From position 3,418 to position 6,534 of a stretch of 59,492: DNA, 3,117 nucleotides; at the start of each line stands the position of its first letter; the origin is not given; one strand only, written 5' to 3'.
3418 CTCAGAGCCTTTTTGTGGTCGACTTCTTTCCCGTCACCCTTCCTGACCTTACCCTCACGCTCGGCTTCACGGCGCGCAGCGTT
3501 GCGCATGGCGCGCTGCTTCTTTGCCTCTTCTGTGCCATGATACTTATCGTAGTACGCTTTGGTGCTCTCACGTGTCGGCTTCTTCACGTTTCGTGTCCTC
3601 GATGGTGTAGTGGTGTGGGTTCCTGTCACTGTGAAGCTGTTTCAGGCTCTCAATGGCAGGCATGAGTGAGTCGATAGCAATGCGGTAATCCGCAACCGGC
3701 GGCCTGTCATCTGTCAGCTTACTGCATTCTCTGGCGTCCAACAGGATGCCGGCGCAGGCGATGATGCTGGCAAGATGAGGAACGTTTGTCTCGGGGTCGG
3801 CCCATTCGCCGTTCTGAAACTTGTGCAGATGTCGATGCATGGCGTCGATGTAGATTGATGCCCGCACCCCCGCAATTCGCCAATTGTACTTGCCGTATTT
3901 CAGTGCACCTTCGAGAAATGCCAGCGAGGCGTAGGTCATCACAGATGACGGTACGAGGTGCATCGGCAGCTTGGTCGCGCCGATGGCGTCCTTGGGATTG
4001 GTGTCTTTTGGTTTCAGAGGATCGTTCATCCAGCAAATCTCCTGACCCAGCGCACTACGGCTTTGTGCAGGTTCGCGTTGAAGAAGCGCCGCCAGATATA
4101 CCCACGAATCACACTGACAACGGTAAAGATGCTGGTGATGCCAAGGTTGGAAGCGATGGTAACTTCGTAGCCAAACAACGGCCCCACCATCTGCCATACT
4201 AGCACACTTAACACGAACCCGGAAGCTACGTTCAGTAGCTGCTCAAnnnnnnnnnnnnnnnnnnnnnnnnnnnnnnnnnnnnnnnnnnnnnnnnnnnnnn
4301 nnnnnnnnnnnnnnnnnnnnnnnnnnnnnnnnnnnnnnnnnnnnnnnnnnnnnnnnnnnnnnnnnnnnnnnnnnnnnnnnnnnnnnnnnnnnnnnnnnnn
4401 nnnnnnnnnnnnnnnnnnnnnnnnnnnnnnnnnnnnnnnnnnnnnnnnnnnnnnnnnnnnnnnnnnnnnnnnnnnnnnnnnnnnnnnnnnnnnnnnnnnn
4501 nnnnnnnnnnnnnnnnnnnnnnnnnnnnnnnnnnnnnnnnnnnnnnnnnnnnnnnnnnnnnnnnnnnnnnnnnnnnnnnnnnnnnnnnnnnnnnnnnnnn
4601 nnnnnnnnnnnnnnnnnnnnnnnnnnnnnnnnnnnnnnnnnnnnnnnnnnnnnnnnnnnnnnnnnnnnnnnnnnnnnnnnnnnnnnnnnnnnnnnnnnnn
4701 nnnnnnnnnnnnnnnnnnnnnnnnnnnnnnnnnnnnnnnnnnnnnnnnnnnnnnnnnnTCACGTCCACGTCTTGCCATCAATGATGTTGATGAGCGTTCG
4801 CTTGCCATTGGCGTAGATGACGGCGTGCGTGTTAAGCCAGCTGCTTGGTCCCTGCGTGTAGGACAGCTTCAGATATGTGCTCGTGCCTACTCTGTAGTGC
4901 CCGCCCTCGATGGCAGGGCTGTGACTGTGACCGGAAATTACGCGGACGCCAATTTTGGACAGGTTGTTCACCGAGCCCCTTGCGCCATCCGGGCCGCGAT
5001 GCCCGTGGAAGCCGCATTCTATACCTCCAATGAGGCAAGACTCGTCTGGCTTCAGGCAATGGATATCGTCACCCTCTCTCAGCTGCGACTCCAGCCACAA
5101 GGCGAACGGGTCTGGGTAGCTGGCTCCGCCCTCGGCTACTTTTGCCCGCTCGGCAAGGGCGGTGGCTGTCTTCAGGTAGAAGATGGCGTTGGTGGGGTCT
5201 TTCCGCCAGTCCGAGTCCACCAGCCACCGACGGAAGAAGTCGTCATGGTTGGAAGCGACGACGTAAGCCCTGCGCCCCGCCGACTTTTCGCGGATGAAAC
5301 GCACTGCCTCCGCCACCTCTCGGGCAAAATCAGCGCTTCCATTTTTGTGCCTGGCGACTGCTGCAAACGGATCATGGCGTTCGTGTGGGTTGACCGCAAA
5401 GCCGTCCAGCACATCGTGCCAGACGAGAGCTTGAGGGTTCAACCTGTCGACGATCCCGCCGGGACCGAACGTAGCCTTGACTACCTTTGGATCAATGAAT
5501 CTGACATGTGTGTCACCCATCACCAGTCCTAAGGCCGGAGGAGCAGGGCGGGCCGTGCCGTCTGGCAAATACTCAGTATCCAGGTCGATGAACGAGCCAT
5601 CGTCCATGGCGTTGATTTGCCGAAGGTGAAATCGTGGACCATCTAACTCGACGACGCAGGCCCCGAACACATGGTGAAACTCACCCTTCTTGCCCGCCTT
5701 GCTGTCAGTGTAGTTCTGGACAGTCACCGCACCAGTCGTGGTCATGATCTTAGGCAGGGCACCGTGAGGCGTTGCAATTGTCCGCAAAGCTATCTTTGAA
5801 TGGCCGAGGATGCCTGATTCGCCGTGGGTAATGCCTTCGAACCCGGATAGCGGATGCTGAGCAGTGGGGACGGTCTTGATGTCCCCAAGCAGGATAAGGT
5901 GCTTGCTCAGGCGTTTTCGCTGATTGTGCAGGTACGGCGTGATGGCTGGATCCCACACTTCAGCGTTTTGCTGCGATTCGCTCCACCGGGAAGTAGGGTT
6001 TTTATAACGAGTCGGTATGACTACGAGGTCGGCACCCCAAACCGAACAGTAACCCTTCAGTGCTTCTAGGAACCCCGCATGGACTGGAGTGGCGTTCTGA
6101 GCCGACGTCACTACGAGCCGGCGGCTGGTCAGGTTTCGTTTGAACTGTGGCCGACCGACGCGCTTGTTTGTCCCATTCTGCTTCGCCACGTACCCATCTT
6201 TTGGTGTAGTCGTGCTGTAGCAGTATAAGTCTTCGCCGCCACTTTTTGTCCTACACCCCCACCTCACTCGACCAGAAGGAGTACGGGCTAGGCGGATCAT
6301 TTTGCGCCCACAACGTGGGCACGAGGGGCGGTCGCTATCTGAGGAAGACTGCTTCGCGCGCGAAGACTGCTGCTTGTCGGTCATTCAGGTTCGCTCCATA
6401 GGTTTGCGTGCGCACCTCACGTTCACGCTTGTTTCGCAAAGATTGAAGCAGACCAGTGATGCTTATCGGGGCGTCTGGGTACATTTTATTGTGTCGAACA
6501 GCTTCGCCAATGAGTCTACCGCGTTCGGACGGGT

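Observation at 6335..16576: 3413-aa giant protein with a zincin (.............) domain and a PLxRFG-like motif: a polyvalent injected effector?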

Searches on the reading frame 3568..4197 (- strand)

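Call 13: search_protein_families(library=phrogs, proteins=[window:3568-4197:-], max_evalue=0.001)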
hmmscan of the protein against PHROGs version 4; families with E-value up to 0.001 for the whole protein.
window:3568-4197:- (209 aa): 9 families
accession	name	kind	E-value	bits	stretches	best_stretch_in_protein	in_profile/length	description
phrog_2252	-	lysis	2.4e-58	199.1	1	63-206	99-242/285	endolysin; inhibits RNA polymerase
phrog_801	-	DNA, RNA and nucleotide metabolism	1.3e-21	78.8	1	63-204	94-238/476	dATP / dGTP pyrophosphohydrolase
phrog_11257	-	unknown function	9.5e-13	49.6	1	79-175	23-118/200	-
phrog_5332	-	unknown function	4.7e-09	37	1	79-165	125-210/215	-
phrog_18716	-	unknown function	6.1e-08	33.9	1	75-136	22-82/114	-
phrog_5033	-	lysis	1.4e-07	32.6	1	85-143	104-155/178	endolysin; inhibits RNA polymerase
phrog_16254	-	unknown function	1.7e-06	28.7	1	80-166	30-117/377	-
phrog_37590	-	unknown function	1.8e-06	28.3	1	98-164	74-151/341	-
phrog_19680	-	unknown function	3.1e-06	28.4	1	76-153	97-177/188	-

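Call 96: search_protein_families(library=pfam, proteins=[window:3568-4197:-], max_evalue=0.01)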
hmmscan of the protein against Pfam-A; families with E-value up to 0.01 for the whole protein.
window:3568-4197:- (209 aa): 1 family
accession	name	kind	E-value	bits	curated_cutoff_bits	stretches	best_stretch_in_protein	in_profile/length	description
PF18909.5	dGTP_diPhyd_N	-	7.9e-24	84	27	1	67-165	2-99/99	dATP/dGTP diphosphohydrolase, N-terminal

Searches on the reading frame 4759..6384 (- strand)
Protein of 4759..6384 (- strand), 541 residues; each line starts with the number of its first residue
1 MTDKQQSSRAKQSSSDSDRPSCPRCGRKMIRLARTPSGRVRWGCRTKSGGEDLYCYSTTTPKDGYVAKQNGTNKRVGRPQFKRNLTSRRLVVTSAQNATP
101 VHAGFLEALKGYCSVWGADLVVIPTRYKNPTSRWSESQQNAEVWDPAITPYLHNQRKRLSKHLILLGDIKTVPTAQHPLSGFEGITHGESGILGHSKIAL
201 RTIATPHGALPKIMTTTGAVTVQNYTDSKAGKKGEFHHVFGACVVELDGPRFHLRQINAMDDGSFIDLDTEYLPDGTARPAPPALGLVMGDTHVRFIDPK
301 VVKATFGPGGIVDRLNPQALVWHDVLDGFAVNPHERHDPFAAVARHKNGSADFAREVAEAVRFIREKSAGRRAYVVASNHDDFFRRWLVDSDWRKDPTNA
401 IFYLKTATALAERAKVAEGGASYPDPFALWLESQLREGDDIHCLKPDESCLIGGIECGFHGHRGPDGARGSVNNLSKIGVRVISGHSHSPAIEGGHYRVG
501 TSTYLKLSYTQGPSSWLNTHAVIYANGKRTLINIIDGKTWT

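Call 13: search_protein_families(library=phrogs, proteins=[window:4759-6384:-], max_evalue=0.001)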
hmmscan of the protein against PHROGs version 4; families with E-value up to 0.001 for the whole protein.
window:4759-6384:- (541 aa): 1 family
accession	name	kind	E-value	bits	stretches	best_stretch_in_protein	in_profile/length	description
phrog_1745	-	other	2.1e-149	499.7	1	81-540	80-540/542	DNA transfer protein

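Call 96: search_protein_families(library=pfam, proteins=[window:4759-6384:-], max_evalue=0.01)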
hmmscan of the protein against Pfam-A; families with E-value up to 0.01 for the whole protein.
window:4759-6384:- (541 aa): 0 families
